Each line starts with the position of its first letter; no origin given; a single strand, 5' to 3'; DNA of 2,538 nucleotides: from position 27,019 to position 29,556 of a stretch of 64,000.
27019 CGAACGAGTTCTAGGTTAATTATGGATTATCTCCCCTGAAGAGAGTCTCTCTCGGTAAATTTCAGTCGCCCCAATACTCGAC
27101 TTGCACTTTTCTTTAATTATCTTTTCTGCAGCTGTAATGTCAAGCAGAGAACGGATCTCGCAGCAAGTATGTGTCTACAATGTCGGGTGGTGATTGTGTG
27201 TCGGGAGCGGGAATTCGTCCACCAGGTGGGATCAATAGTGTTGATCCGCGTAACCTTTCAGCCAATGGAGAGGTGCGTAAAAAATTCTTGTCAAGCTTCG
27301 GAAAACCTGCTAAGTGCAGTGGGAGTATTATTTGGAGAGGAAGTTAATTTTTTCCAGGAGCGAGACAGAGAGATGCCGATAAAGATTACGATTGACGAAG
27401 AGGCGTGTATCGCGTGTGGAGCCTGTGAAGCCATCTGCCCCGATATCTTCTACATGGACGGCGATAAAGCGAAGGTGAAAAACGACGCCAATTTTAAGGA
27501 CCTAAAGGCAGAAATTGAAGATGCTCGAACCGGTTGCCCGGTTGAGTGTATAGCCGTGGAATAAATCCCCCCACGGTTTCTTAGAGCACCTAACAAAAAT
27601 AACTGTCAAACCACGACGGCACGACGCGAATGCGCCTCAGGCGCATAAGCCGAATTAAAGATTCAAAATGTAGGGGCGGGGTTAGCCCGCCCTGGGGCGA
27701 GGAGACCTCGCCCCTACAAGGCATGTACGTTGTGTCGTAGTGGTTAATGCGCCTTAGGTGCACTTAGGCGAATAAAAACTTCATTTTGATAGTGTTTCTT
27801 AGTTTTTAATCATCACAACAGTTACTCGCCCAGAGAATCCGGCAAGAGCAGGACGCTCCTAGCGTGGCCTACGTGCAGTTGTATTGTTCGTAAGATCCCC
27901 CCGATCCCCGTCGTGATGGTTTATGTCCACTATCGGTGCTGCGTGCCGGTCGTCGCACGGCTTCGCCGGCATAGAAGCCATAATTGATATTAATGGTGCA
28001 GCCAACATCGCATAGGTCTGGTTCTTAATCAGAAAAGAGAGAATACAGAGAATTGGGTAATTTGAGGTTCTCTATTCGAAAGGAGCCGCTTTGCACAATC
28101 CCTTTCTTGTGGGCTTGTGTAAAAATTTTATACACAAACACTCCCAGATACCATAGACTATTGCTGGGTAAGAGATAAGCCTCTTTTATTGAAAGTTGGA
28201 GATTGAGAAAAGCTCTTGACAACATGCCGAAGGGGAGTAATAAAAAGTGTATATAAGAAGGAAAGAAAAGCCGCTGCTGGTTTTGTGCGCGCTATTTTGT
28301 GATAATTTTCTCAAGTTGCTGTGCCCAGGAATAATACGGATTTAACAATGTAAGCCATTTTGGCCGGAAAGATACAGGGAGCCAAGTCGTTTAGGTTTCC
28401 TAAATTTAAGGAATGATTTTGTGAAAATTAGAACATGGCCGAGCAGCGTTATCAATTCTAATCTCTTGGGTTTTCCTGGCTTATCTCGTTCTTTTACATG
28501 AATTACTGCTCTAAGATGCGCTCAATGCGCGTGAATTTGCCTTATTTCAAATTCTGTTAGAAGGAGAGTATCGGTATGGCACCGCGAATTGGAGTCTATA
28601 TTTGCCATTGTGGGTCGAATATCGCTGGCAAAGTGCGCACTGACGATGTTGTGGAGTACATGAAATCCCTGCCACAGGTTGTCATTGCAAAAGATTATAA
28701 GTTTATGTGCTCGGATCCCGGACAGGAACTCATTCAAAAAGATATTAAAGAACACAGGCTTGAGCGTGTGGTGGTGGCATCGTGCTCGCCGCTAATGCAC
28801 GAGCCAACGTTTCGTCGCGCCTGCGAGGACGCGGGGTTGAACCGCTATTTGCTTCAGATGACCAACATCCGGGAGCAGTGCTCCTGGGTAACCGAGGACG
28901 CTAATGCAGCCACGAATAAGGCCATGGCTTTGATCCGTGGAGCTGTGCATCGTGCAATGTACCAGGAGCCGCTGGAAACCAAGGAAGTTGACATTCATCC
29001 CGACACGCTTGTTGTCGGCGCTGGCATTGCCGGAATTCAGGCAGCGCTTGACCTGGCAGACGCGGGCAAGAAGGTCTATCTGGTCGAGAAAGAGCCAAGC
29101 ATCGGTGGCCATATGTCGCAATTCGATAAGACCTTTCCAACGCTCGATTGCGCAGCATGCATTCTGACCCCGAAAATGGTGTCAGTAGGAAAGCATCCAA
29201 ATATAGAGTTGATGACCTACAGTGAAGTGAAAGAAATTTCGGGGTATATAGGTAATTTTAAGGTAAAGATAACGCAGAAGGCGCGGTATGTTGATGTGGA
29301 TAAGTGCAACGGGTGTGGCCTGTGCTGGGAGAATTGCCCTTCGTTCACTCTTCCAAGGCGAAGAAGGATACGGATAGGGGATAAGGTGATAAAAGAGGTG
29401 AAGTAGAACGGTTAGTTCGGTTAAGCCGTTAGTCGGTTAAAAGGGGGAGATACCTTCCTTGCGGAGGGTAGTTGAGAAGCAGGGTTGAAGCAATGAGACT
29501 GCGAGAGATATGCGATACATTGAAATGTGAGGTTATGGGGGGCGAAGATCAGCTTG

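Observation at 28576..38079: hdrA split by a ~7.6-kb compositionally foreign cassette, with the distal part fused in frame to a 2Fe-2S/4Fe-4S subunit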

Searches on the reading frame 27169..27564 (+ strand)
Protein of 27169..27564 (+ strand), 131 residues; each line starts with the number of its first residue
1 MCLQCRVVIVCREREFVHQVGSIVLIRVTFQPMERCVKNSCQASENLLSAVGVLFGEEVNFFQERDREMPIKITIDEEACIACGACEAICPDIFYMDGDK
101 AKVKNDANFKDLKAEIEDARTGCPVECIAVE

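Call 5: search_protein_families(library=pfam, proteins=[window:27169-27564:+], max_evalue=0.001)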
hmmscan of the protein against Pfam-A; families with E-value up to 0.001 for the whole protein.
window:27169-27564:+ (131 aa): 7 families
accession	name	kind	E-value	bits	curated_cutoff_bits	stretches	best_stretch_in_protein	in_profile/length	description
PF13370.11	Fer4_13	-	6.5e-14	52.8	24.5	1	75-129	1-57/58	4Fe-4S single cluster domain of Ferredoxin I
PF13459.11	Fer4_15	-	6e-08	33.7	22.4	1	73-130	1-66/66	4Fe-4S single cluster domain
PF12837.12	Fer4_6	-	5.7e-06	26.5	25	1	72-91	1-20/24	4Fe-4S binding domain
PF00037.32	Fer4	-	6.1e-06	26.3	21.1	1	73-91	1-19/24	4Fe-4S binding domain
PF12797.12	Fer4_2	-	1.8e-05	24.8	24.5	1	73-91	3-21/22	4Fe-4S binding domain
PF13237.11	Fer4_10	-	0.00059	20.1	25.5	1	72-104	1-28/53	4Fe-4S dicluster domain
PF12800.12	Fer4_4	-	0.00065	20.3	24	1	78-91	2-15/17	4Fe-4S binding domain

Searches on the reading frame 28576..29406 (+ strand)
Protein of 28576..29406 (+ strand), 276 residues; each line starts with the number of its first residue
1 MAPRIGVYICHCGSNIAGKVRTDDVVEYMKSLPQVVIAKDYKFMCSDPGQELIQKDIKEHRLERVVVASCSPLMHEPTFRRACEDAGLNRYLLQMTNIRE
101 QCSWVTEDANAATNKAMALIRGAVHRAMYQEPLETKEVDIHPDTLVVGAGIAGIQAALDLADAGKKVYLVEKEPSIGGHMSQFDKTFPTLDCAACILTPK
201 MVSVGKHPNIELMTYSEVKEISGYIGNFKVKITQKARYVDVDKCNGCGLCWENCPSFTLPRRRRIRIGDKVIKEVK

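Call 4: search_protein_families(library=pfam, proteins=[window:28576-29406:+], max_evalue=0.001)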
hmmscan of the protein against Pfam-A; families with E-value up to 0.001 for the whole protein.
window:28576-29406:+ (276 aa): 13 families
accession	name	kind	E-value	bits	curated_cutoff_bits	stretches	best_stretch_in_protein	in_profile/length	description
PF12831.13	FAD_oxidored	-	9.8e-10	38.7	27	1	143-182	1-40/416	FAD dependent oxidoreductase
PF13450.12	NAD_binding_8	-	3.9e-09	37.1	21.9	1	146-198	1-53/68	NAD(P)-binding Rossmann-like domain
PF00890.30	FAD_binding_2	-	4.3e-09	36.5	20.4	1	143-180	1-38/414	FAD binding domain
PF01266.30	DAO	-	1.3e-07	32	27.9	1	143-181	1-39/353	FAD dependent oxidoreductase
PF07992.20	Pyr_redox_2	-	3.1e-07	30.6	26.1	1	143-241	2-87/291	Pyridine nucleotide-disulphide oxidoreductase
PF00070.33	Pyr_redox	-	1.1e-05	26.3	22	1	144-186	2-41/82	Pyridine nucleotide-disulphide oxidoreductase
PF00037.32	Fer4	-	1.7e-05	24.9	21.1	1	238-255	2-19/24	4Fe-4S binding domain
PF01134.28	GIDA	-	4.1e-05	23.3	22.1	1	144-177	2-29/391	Glucose inhibited division protein A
PF03486.20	HI0933_like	-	5.4e-05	23.2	50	1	143-178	2-37/244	HI0933-like protein Rossmann domain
PF01946.23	Thi4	-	0.00017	21.4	26.2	1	128-182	4-59/235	Thi4 family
PF13738.12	Pyr_redox_3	-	0.00024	20.9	30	1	141-233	164-250/305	Pyridine nucleotide-disulphide oxidoreductase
PF13183.11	Fer4_8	-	0.0005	21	27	0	241-271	2-33/68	4Fe-4S dicluster domain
PF13459.11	Fer4_15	-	0.00057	21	22.4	0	238-257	2-21/66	4Fe-4S single cluster domain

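Call 6: search_solved_structures(query=window:28576-29406:+, max_evalue=0.001, show_alignments=2)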
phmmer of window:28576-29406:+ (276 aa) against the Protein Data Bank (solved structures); distinct sequences matched with E-value up to 0.001: 29.
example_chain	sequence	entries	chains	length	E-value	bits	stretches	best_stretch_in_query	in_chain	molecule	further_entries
8rvu_a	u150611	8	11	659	2.4e-104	351.5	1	3-256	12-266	H(2):CoB-CoM heterodisulfide,ferredoxin reductase subunit A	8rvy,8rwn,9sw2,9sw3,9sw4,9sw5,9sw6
8rvv_A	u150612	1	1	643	3.9e-104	350.8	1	3-256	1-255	H(2):CoB-CoM heterodisulfide,ferredoxin reductase subunit A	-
5odc_A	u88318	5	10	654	4.4e-104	350.6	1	3-263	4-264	Heterodisulfide reductase, subunit A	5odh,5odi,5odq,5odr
7bkb_A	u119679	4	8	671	4e-89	301.5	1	2-256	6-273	CoB--CoM heterodisulfide reductase iron-sulfur subunit A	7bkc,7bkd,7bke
9sfi_A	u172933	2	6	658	1.2e-87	296.7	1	3-264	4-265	CoB--CoM heterodisulfide reductase iron-sulfur subunit A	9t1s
1jrx_A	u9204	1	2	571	1.1e-05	28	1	142-180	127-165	FLAVOCYTOCHROME C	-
1lj1_A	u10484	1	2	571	1.1e-05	28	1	142-180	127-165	flavocytochrome c3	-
1p2e_A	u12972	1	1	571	1.3e-05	27.7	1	142-180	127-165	flavocytochrome c3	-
2b7s_A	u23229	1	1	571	1.3e-05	27.7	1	142-180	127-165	Fumarate reductase flavoprotein subunit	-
1jry_A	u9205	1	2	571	1.3e-05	27.7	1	142-180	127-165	FLAVOCYTOCHROME C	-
1p2h_A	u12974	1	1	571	1.3e-05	27.7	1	142-180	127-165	flavocytochrome c3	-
1qjd_A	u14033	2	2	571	1.3e-05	27.7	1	142-180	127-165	FLAVOCYTOCHROME C3 | Fumarate reductase flavoprotein subunit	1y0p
1kss_A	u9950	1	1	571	1.3e-05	27.7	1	142-180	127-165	flavocytochrome c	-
2b7r_A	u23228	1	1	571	1.3e-05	27.7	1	142-180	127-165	Fumarate reductase flavoprotein subunit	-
1jrz_A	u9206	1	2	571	1.3e-05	27.7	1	142-180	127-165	FLAVOCYTOCHROME C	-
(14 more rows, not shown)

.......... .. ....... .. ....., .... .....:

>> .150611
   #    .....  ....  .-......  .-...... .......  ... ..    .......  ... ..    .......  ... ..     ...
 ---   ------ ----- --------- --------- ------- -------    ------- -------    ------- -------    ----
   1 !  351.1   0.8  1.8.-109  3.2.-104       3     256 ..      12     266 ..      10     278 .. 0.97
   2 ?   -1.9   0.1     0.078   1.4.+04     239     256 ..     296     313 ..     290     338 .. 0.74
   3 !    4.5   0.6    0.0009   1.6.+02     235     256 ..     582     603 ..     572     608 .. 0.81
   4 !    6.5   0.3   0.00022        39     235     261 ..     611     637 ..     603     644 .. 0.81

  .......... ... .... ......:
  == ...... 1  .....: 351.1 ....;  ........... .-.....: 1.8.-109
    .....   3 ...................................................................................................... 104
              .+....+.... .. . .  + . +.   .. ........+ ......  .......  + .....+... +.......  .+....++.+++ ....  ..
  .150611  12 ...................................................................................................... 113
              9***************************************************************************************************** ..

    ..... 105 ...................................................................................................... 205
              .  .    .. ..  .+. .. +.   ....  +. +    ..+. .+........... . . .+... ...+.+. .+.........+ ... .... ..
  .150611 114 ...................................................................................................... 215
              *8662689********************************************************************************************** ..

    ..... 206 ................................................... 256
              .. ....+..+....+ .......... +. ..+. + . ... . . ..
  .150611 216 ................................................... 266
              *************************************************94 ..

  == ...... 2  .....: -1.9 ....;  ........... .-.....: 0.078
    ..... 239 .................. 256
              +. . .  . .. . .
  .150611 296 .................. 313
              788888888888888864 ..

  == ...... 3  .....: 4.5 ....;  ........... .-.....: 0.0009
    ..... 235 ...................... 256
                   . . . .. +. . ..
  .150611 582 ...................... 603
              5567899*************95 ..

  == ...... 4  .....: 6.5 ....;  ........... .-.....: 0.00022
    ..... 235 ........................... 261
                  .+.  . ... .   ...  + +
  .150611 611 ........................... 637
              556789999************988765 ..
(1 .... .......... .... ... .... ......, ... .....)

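Call 29: find_homologous_proteins(query=window:28576-29406:+, max_evalue=1e-20)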
Query window:28576-29406:+ (276 aa): 7996 proteins with E <= 1e-20 among 8000 candidates; the best 120 are listed.
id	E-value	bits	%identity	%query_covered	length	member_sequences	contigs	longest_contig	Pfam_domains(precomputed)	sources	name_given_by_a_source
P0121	2.8e-186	635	100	100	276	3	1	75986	PF01266.31,PF13450.13,PF00890.31,PF07992.21,PF00070.34,PF00037.33,PF12831.14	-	-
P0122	3.9e-181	618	97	100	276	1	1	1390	PF01266.31,PF13450.13,PF00890.31,PF07992.21,PF00070.34,PF00037.33,PF12831.14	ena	-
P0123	1.4e-179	613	96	100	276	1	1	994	PF01266.31,PF13450.13,PF00890.31,PF07992.21,PF00070.34,PF00037.33,PF12831.14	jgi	jgi:heterodisulfide reductase subunit A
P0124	1.4e-179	613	96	100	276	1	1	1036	PF01266.31,PF13450.13,PF00890.31,PF07992.21,PF00070.34,PF00037.33,PF12831.14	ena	-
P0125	3.6e-179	612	96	100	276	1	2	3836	PF01266.31,PF13450.13,PF00890.31,PF07992.21,PF00070.34,PF00037.33,PF12831.14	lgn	-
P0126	5.1e-179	611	96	100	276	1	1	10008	PF01266.31,PF13450.13,PF00890.31,PF07992.21,PF00070.34,PF00037.33,PF12831.14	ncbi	-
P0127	6.4e-179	611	96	100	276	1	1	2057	PF01266.31,PF13450.13,PF00890.31,PF07992.21,PF00070.34,PF00037.33,PF12831.14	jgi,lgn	-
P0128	8.3e-179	610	96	100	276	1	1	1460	PF01266.31,PF13450.13,PF00890.31,PF07992.21,PF00070.34,PF00037.33,PF12831.14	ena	-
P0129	4.0e-177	605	95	100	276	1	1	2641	PF01266.31,PF13450.13,PF00890.31,PF07992.21,PF00070.34,PF00037.33,PF12831.14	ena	-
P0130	1.1e-174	597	95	100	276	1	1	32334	PF01266.31,PF13450.13,PF00890.31,PF07992.21,PF00070.34,PF00037.33,PF12831.14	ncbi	-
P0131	6.3e-168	575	89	100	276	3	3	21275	PF01266.31,PF13450.13,PF00890.31,PF07992.21,PF00070.34,PF12831.14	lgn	-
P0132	2.4e-152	524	69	74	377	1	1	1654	PF12797.13,PF13450.13,PF00890.31,PF07992.21,PF00037.33,PF13237.12,PF12831.14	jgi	-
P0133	1.3e-144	498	76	99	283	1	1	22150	PF01946.24,PF01266.31,PF13450.13,PF00890.31,PF07992.21,PF00037.33,PF12831.14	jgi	jgi:heterodisulfide reductase subunit A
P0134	5.2e-136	470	74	99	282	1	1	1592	PF01266.31,PF13450.13,PF00890.31,PF07992.21,PF00070.34,PF03486.21,PF01134.29,PF12831.14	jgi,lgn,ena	-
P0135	2.0e-135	468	72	99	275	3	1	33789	PF01266.31,PF13450.13,PF00890.31,PF07992.21,PF00070.34,PF01134.29,PF12831.14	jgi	jgi:heterodisulfide reductase subunit A2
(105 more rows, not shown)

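Call 30: find_encoding_contigs(protein=P0130, flank=10000, max_places=2)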
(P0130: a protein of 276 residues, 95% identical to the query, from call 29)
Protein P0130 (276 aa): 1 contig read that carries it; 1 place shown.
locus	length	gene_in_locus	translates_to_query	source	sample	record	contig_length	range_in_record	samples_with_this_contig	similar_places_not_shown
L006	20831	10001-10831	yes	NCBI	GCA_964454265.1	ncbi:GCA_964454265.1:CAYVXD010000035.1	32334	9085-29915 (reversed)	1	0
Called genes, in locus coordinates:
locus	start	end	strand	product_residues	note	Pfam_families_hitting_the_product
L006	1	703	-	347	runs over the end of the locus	PF01555:N6_N4_Mtase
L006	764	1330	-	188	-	-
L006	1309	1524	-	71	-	PF18993:Rv0078B (weak)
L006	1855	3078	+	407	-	PF00877:NLPC_P60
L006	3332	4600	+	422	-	PF02638:GHL10, PF13200:DUF4015, PF14871:GHL6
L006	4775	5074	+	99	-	PF04014:MazE_antitoxin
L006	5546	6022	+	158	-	PF01967:MoaC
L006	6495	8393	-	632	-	PF02518:HATPase_c, PF13589:HATPase_c_3, PF01119:DNA_mis_repair, PF08676:MutL_C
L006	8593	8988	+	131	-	PF00037:Fer4 (weak), PF12797:Fer4_2 (weak), PF13459:Fer4_15, PF13370:Fer4_13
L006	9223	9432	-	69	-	-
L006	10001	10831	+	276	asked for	PF00070:Pyr_redox (faint), PF00890:FAD_binding_2, PF01266:DAO, PF07992:Pyr_redox_2 (weak), PF12831:FAD_oxidored, PF13450:NAD_binding_8, PF00037:Fer4 (weak)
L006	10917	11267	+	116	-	PF07085:DRTGG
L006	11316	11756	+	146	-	PF13581:HATPase_c_2, PF02518:HATPase_c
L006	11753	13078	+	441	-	PF00037:Fer4 (faint), PF12837:Fer4_6 (faint), PF12838:Fer4_7 (weak), PF13187:Fer4_9 (weak), PF13237:Fer4_10, PF25160:LdpA_Fe-S-bd (weak), PF02906:Fe_hyd_lg_C, PF04060:FeS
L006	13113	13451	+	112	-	-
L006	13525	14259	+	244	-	PF02811:PHP, PF13263:PHP_C (weak)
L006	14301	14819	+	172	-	PF02518:HATPase_c, PF13589:HATPase_c_3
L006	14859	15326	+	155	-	PF01257:2Fe-2S_thioredx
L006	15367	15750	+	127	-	-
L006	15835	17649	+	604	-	PF01257:2Fe-2S_thioredx (weak), PF01512:Complex1_51K, PF10531:SLBB (weak), PF10589:NADH_4Fe-4S, PF12797:Fer4_2 (faint), PF13237:Fer4_10 (weak), PF00037:Fer4 (weak), PF13187:Fer4_9 (weak)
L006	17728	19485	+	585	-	PF13510:Fer2_4, PF12838:Fer4_7, PF14697:Fer4_21, PF00037:Fer4 (weak), PF12838:Fer4_7 (weak), PF13484:Fer4_16 (weak), PF12838:Fer4_7 (weak), PF14697:Fer4_21, +5 more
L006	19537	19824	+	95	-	-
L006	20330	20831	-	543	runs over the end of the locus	PF08334:T2SSG (faint)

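Call 31: find_encoding_contigs(protein=P0131, flank=10000, max_places=2)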
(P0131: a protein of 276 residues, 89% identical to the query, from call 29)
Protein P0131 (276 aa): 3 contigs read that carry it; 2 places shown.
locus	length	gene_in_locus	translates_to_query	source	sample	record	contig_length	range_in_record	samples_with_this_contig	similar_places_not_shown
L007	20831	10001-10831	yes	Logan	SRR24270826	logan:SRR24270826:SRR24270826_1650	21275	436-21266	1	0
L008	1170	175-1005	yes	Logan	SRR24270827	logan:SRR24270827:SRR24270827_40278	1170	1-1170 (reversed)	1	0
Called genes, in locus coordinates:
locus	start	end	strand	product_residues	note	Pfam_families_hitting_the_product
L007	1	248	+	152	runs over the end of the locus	-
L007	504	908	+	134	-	-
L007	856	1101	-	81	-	-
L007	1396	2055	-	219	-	-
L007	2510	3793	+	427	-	PF00877:NLPC_P60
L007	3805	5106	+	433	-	PF02638:GHL10, PF13200:DUF4015, PF14871:GHL6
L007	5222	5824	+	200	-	-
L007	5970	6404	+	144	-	PF01967:MoaC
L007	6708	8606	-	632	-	PF02518:HATPase_c, PF13589:HATPase_c_3, PF01119:DNA_mis_repair, PF08676:MutL_C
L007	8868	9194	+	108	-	PF12838:Fer4_7 (weak), PF13187:Fer4_9 (faint), PF12797:Fer4_2 (weak), PF00037:Fer4 (weak), PF12837:Fer4_6 (weak), PF13459:Fer4_15, PF13370:Fer4_13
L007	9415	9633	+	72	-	-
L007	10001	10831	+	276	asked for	PF00070:Pyr_redox (faint), PF00890:FAD_binding_2, PF01266:DAO, PF07992:Pyr_redox_2 (weak), PF12831:FAD_oxidored, PF13450:NAD_binding_8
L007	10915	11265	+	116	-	PF07085:DRTGG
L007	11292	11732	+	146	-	PF13581:HATPase_c_2, PF02518:HATPase_c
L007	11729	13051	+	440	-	PF12837:Fer4_6 (faint), PF12838:Fer4_7 (weak), PF13187:Fer4_9, PF13237:Fer4_10, PF25160:LdpA_Fe-S-bd (weak), PF00037:Fer4 (weak), PF02906:Fe_hyd_lg_C, PF04060:FeS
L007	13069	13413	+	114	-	PF07085:DRTGG (weak)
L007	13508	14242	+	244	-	PF02811:PHP, PF13263:PHP_C (faint)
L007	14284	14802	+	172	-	PF02518:HATPase_c, PF13589:HATPase_c_3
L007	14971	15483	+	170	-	PF01257:2Fe-2S_thioredx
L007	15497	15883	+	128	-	-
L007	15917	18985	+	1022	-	PF01257:2Fe-2S_thioredx (weak), PF01512:Complex1_51K, PF10531:SLBB (weak), PF10589:NADH_4Fe-4S, PF14691:Fer4_20, PF07992:Pyr_redox_2, PF13450:NAD_binding_8, PF13738:Pyr_redox_3, +6 more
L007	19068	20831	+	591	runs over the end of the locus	?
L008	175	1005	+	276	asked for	PF00070:Pyr_redox (faint), PF00890:FAD_binding_2, PF01266:DAO, PF07992:Pyr_redox_2 (weak), PF12831:FAD_oxidored, PF13450:NAD_binding_8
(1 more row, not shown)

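Call 57: search_protein_families(library=ncbifam, proteins=[window:28576-29406:+], max_evalue=0.00001)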
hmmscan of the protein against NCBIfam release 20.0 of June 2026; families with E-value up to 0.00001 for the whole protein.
window:28576-29406:+ (276 aa): 20 families
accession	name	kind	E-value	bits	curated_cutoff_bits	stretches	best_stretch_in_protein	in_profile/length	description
NF040770.1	hetero_SS_HdrA2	exception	1e-118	397.6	1100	1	4-257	1-256/777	CoB-CoM heterodisulfide reductase HdrA2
NF041778.1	hetero_SS_HdrA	equivalog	3e-81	273.4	1400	1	5-257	8-261/771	ferredoxin:CoB-CoM heterodisulfide reductase subunit HdrA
NF041891.1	hdrA_Methbact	equivalog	3e-66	224.1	1300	1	4-255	2-251/762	ferredoxin:CoB-CoM heterodisulfide reductase subunit HdrA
TIGR01372.1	soxA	subfamily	1.7e-09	36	1164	1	129-214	156-240/996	sarcosine oxidase subunit alpha family protein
NF045637.1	carotdesatCrtDProt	equivalog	3.2e-09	35.9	580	1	145-202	2-59/485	1-hydroxycarotenoid 3,4-desaturase CrtD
NF005560.0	PRK07233.1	equivalog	1.8e-08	33.7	252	1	145-185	4-44/435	hypothetical protein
NF009410.0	PRK12771.1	subfamily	2.1e-08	33.2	516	0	144-180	141-177/566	NAD(P)-binding protein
TIGR03467.1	HpnE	equivalog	1.1e-07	31.6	283.05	1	145-185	2-42/430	hydroxysqualene dehydroxylase HpnE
NF058655.1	CrtID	equivalog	2e-07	30.2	640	1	145-187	2-44/478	bifunctional phytoene desaturase/3,4-desaturase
TIGR02734.1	crtI_fam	subfamily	3.1e-07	29.5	238.1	1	145-195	2-52/504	phytoene desaturase family protein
NF004789.0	PRK06134.1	subfamily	7.2e-07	28.1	747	1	136-179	7-50/581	FAD-dependent oxidoreductase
NF003585.0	PRK05249.1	equivalog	1.8e-06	26.8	465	1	140-181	5-46/464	Si-specific NAD(P)(+) transhydrogenase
NF005064.0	PRK06481.1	equivalog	2.8e-06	26.3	542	1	107-180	31-100/506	flavocytochrome c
NF009472.0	PRK12834.1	equivalog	3.1e-06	25.9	476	1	141-178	4-43/550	FAD-binding dehydrogenase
TIGR01813.1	flavo_cyto_c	subfamily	3.3e-06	26.1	285.45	1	144-179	2-38/444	flavocytochrome c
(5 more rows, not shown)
